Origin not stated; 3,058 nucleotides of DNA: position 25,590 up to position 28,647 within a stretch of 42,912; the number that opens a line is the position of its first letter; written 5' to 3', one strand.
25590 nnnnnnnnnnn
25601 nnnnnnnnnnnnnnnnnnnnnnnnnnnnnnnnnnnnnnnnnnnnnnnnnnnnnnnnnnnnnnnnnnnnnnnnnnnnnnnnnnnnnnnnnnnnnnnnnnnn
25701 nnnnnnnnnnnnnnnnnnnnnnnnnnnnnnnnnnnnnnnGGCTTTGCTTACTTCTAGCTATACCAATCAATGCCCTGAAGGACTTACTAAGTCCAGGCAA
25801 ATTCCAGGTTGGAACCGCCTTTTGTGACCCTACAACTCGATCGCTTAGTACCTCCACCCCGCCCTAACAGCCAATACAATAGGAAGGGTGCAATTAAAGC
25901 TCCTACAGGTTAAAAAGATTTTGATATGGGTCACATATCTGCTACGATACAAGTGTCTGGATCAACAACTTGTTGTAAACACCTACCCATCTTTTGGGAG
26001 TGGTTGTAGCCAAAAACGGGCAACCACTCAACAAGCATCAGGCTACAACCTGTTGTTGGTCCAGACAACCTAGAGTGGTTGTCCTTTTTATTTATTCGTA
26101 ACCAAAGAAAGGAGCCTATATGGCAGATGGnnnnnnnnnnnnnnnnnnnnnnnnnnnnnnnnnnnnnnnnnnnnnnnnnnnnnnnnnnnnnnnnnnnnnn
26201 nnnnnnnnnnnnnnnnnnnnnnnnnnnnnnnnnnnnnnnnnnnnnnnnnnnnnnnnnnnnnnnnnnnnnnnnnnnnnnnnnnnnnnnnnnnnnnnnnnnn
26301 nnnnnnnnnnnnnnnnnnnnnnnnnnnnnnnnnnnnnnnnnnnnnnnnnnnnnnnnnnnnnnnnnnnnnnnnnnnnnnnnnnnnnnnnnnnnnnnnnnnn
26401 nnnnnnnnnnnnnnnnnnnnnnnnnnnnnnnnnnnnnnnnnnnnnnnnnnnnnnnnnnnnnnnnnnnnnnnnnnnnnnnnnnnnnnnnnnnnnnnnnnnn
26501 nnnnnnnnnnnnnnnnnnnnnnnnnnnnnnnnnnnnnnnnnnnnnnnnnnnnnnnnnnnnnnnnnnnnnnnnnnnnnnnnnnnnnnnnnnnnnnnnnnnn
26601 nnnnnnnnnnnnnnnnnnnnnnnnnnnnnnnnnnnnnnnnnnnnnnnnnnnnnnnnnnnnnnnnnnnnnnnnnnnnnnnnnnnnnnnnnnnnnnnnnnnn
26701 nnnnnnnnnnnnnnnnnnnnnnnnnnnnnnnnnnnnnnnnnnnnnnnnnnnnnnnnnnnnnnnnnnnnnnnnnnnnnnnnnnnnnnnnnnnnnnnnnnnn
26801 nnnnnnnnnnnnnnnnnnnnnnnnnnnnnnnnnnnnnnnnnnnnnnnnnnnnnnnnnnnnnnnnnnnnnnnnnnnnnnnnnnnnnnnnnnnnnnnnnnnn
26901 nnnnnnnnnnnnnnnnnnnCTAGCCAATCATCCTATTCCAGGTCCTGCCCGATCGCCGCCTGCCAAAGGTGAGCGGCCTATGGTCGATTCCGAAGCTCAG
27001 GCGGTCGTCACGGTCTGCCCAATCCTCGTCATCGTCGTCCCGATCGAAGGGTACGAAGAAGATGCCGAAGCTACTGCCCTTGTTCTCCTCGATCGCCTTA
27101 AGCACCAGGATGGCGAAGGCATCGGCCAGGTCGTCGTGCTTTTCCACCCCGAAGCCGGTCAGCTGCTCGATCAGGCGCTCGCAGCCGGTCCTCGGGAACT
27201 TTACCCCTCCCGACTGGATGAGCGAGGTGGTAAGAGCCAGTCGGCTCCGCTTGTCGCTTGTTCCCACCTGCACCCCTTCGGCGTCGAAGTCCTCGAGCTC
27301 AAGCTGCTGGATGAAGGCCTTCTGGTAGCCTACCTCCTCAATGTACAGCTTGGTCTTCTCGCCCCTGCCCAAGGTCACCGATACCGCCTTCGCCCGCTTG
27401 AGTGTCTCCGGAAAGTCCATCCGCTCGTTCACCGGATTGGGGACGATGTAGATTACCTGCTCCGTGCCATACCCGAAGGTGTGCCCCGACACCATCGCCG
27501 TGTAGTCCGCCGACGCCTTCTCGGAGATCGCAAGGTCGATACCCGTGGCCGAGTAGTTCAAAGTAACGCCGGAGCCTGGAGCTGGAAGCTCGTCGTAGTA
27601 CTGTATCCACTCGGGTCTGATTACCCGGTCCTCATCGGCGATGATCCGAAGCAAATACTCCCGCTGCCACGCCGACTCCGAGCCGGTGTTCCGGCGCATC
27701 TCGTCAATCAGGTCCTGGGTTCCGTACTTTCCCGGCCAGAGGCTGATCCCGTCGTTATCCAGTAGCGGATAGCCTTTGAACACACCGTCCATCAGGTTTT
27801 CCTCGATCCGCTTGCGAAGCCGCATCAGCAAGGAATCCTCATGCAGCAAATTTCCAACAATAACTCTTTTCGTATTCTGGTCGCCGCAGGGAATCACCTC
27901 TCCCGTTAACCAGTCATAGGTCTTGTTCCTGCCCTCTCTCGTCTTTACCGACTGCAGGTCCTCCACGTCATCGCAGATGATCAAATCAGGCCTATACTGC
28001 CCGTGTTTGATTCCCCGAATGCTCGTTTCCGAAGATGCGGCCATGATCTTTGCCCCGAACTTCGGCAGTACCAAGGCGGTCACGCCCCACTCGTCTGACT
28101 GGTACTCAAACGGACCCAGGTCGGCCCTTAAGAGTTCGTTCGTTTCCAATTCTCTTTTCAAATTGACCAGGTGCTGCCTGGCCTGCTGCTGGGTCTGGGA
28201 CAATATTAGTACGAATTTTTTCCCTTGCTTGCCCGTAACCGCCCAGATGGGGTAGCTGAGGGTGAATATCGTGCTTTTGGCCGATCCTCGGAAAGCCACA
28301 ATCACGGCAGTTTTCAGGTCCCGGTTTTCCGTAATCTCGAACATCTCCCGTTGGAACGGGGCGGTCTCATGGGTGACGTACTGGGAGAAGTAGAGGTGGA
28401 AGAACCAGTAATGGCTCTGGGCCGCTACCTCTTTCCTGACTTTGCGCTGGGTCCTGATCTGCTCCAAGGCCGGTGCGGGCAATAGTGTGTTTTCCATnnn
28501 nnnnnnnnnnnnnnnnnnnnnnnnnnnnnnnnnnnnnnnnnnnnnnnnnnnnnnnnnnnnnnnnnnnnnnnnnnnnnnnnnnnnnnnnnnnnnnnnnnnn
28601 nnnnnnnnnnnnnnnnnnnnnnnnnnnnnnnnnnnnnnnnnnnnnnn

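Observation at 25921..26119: Leader RNA copy 2 sits back-to-back with serine recombinase B and has a promoter that starts at the first stem base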

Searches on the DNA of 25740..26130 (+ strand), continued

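Call 77: search_with_rna_model(model_id=R2, sources=[L114, L115, L113], max_evalue=0.01, show_alignments=3)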
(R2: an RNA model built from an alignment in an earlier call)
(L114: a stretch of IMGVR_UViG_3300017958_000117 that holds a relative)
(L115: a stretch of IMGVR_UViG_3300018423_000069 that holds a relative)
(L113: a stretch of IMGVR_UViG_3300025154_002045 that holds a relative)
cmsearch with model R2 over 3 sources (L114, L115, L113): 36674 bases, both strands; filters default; matches with E-value up to 0.01: 1.
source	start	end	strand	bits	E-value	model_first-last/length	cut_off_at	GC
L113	5380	5512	+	74.5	7e-16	1-131/131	no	0.52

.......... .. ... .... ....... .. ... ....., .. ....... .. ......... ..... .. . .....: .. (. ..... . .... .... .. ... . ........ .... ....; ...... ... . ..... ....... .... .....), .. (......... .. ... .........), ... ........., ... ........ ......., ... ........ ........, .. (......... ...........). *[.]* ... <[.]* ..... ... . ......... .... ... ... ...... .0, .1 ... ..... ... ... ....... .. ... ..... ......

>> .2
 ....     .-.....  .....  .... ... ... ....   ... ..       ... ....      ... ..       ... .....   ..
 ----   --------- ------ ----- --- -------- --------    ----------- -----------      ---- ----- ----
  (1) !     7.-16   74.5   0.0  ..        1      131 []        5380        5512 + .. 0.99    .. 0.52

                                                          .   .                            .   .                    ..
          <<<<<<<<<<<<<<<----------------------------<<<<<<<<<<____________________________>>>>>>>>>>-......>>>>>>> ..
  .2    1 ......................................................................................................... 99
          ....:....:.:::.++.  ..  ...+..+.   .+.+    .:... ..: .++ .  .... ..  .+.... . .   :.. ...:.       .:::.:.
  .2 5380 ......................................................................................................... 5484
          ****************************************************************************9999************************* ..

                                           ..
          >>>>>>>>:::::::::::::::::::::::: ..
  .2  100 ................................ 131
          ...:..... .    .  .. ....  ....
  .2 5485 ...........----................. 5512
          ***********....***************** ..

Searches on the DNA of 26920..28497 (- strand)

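Call 61: search_rna_families(sources=[L003, L004, L007, L012, L015, L017, L020, L021, L026, L027, L028, L034, L102, L107], threshold=gathering)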
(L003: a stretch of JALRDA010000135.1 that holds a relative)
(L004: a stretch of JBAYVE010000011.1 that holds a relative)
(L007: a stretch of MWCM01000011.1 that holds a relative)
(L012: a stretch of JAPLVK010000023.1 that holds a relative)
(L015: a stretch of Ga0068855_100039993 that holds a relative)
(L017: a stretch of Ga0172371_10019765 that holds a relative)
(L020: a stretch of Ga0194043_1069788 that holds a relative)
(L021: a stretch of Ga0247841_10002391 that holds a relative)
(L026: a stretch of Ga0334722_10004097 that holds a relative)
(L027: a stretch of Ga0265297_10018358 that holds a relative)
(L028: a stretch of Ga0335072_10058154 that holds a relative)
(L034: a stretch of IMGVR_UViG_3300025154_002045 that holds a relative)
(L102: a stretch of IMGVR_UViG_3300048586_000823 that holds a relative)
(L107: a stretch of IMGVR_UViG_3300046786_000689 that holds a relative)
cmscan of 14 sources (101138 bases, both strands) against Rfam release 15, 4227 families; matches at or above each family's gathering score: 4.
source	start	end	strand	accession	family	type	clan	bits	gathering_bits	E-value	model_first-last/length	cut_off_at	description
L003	1432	1503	+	RF00005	tRNA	Gene; tRNA;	CL00001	72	29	1.4e-13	1-71/71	no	tRNA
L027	7329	7400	-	RF00005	tRNA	Gene; tRNA;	CL00001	71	29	2.6e-13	1-71/71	no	tRNA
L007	5983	6054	-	RF00005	tRNA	Gene; tRNA;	CL00001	61.8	29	9.1e-11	1-71/71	no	tRNA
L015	5498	5566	-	RF00005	tRNA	Gene; tRNA;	CL00001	57.1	29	1.7e-09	6-71/71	5'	tRNA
